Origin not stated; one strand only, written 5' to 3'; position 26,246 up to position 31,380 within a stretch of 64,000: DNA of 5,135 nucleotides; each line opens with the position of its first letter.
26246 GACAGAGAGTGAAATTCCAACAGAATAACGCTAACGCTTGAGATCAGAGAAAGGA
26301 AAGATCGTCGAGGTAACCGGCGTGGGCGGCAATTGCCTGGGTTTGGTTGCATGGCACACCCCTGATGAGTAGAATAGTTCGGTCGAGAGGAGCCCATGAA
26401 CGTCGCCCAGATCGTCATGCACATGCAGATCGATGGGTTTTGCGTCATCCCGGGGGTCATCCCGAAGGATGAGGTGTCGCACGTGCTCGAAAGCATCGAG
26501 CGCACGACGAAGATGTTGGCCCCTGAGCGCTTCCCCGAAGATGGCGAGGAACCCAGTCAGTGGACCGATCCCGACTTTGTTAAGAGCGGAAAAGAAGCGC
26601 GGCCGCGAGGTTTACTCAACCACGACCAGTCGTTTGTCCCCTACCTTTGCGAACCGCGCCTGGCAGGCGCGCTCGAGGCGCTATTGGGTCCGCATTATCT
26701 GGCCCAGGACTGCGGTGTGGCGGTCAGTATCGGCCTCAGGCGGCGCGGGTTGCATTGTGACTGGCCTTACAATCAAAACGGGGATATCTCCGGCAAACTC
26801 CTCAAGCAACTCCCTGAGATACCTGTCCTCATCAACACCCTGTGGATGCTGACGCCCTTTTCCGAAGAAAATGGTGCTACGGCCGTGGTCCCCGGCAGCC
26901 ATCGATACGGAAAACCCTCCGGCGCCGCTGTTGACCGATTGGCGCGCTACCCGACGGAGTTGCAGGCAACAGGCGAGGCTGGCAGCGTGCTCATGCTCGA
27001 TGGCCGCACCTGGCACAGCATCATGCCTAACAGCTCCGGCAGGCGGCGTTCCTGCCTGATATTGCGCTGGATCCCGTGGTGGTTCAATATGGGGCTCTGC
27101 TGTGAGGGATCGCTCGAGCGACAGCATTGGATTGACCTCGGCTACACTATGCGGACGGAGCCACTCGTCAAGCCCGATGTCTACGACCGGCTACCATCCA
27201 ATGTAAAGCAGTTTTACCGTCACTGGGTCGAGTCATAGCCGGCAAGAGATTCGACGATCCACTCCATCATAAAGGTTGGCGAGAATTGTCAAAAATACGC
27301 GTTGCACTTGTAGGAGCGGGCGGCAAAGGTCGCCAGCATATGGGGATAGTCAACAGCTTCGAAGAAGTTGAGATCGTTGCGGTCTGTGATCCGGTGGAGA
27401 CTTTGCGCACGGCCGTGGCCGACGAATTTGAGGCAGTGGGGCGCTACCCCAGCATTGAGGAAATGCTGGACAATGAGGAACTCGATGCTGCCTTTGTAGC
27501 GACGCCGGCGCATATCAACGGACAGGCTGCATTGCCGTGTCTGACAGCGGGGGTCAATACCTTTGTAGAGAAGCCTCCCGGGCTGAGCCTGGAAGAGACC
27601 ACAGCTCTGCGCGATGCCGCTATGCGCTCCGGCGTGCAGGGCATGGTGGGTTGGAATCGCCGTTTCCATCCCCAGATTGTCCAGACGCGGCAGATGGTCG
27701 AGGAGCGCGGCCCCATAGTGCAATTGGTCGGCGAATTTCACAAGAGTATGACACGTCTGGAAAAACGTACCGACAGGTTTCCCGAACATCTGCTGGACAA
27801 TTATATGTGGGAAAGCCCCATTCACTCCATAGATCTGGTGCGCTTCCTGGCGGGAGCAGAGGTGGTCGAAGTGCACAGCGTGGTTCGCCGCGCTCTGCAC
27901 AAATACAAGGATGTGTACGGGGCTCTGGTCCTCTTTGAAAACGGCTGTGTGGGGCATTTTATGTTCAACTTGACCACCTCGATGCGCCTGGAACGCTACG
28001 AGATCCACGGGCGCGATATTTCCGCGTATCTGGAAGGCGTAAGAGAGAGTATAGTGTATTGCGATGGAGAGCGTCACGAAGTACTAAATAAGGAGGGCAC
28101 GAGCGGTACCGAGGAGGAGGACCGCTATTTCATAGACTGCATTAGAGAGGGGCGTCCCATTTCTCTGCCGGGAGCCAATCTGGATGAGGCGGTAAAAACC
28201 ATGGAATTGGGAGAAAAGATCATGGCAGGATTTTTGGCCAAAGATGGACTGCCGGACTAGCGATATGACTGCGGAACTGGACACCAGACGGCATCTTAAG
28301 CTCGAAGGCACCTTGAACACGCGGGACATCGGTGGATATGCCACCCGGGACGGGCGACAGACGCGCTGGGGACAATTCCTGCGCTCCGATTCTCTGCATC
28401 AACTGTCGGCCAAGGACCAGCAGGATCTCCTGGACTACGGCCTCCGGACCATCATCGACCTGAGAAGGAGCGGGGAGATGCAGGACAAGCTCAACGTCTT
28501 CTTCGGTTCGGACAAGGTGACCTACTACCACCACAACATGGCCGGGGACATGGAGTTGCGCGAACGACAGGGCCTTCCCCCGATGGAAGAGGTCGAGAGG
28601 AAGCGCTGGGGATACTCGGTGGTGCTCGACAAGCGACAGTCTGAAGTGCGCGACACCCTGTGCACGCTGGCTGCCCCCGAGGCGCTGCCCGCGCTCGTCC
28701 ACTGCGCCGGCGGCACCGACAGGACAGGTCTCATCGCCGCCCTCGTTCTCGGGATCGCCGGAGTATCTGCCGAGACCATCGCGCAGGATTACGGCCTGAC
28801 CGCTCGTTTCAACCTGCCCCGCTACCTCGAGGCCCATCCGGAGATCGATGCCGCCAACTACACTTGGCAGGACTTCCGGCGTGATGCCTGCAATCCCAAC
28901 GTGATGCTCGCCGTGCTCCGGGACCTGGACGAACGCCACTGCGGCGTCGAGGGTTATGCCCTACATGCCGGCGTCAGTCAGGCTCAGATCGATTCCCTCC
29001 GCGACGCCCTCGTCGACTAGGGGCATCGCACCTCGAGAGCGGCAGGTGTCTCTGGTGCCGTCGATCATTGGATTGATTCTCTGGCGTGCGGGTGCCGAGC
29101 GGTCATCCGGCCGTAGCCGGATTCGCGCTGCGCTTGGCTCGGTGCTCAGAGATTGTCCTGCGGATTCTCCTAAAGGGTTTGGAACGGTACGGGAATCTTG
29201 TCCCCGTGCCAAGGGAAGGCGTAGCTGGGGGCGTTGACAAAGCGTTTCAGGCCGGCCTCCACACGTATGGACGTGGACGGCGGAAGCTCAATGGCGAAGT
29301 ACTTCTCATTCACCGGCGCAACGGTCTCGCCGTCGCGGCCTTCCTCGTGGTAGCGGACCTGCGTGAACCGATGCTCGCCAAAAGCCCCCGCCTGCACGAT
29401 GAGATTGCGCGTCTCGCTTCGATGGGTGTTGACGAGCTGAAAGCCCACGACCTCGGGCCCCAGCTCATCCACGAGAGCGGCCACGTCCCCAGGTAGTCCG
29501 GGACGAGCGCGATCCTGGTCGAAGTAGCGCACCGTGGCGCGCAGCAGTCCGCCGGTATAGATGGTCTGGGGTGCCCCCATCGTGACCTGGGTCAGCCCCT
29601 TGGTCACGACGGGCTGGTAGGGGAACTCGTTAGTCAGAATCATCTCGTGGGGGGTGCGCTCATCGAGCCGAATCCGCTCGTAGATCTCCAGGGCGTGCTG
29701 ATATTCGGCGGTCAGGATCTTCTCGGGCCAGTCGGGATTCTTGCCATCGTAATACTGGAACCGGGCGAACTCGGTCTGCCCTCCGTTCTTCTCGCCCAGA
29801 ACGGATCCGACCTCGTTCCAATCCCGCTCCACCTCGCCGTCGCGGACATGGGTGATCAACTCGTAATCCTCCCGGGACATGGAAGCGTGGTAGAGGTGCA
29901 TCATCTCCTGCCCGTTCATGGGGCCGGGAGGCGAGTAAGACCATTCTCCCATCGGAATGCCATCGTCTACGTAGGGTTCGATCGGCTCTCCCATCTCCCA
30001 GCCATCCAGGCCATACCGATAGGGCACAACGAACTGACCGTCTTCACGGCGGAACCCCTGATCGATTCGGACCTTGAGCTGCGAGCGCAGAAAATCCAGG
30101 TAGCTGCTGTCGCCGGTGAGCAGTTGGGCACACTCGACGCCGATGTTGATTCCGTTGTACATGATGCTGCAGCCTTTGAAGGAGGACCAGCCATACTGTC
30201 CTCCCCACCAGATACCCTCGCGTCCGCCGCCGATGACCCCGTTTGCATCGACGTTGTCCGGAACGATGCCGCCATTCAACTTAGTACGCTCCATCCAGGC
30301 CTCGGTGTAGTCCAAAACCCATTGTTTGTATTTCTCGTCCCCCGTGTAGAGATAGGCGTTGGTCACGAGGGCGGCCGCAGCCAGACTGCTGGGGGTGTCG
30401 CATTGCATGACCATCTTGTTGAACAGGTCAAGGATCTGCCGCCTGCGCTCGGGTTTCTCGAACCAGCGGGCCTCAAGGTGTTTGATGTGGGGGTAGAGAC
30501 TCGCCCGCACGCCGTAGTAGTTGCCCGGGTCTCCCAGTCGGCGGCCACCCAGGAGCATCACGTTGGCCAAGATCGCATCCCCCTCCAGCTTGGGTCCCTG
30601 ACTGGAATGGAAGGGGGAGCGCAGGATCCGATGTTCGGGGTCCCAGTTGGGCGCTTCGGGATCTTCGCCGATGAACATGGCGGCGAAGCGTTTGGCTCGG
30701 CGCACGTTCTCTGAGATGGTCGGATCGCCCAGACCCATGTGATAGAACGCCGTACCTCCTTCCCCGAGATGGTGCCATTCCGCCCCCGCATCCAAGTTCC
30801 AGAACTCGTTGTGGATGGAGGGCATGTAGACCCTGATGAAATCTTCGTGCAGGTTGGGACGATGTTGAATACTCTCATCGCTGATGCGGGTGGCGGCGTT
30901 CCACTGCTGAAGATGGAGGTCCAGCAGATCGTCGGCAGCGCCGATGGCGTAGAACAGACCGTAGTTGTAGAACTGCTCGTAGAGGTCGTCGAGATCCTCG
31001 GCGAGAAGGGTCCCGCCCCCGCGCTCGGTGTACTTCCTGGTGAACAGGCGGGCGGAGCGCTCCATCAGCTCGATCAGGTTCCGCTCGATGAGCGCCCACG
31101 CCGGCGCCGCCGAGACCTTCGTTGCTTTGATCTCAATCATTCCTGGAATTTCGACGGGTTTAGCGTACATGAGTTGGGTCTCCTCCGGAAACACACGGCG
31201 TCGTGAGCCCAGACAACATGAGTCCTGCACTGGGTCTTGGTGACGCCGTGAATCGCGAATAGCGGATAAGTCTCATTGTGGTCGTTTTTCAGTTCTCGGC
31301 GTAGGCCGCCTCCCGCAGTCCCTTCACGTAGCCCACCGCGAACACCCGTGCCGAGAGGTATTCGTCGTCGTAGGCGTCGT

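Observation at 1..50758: Four paralogues of an unrecognised 580-656-aa polytopic membrane protein, each wired to PhyH oxygenases: candidate new import/oxidation system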

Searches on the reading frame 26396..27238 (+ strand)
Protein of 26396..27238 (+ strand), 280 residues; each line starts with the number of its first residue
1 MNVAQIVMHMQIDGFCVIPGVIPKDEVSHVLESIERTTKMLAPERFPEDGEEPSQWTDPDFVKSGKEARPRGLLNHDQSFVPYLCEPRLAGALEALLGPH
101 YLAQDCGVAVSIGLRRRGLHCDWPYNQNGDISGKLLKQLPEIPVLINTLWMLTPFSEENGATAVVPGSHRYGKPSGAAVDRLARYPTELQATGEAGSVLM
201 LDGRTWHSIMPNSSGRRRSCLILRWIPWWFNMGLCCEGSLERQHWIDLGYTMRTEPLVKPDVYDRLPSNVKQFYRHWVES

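Call 19: search_protein_families(library=pfam, proteins=[window:26396-27238:+], max_evalue=0.001)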
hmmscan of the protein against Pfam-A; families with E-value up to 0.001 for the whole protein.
window:26396-27238:+ (280 aa): 1 family
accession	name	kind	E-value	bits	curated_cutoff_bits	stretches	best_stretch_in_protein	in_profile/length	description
PF05721.19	PhyH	-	6.6e-19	69.5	22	1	12-219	3-212/213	Phytanoyl-CoA dioxygenase (PhyH)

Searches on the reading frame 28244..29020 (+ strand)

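Call 19: search_protein_families(library=pfam, proteins=[window:28244-29020:+], max_evalue=0.001)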
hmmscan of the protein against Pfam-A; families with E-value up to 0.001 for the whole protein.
window:28244-29020:+ (258 aa): 3 families
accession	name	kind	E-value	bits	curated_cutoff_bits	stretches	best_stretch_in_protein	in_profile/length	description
PF13350.11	Y_phosphatase3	-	7e-54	183.8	22.2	1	18-257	1-239/240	Tyrosine phosphatase family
PF03162.18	Y_phosphatase2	-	4.9e-08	33.2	27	1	66-185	32-129/165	Tyrosine phosphatase family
PF22784.1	PTP-SAK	-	2.8e-05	24.6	27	1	144-180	84-120/153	Swiss Army Knife protein, DSP-PTPase phosphatase domain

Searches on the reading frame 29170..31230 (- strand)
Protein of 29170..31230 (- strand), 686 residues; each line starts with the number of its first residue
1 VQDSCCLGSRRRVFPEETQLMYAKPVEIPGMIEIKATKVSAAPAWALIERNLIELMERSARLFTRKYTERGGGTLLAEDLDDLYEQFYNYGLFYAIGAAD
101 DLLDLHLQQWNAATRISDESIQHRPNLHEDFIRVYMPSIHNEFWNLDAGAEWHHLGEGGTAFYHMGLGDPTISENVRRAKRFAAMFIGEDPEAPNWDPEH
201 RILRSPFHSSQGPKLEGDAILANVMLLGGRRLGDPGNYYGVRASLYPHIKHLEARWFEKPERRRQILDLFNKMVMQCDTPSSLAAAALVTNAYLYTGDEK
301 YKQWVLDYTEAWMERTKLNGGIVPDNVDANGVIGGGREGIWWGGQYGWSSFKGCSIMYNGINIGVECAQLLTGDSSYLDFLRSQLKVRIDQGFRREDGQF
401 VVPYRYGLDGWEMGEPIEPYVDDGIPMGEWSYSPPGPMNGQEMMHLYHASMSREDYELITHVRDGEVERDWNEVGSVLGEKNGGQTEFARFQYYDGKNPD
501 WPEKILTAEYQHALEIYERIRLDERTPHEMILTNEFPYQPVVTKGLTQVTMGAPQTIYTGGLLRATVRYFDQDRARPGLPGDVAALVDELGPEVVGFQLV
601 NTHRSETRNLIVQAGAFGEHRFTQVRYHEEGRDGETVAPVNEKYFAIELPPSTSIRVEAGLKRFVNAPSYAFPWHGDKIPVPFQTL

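Call 11: search_protein_families(library=pfam, proteins=[window:29170-31230:-], max_evalue=0.001)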
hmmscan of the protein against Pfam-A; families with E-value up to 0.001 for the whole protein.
window:29170-31230:- (686 aa): 0 families

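Call 71: search_protein_families(library=pfam, proteins=[window:29170-31230:-], max_evalue=0.1)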
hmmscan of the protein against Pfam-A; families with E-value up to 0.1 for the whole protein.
window:29170-31230:- (686 aa): 0 families

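Call 85: search_solved_structures(query=window:29170-31230:-, max_evalue=0.1)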
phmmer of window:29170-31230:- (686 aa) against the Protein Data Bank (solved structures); distinct sequences matched with E-value up to 0.1: 0.
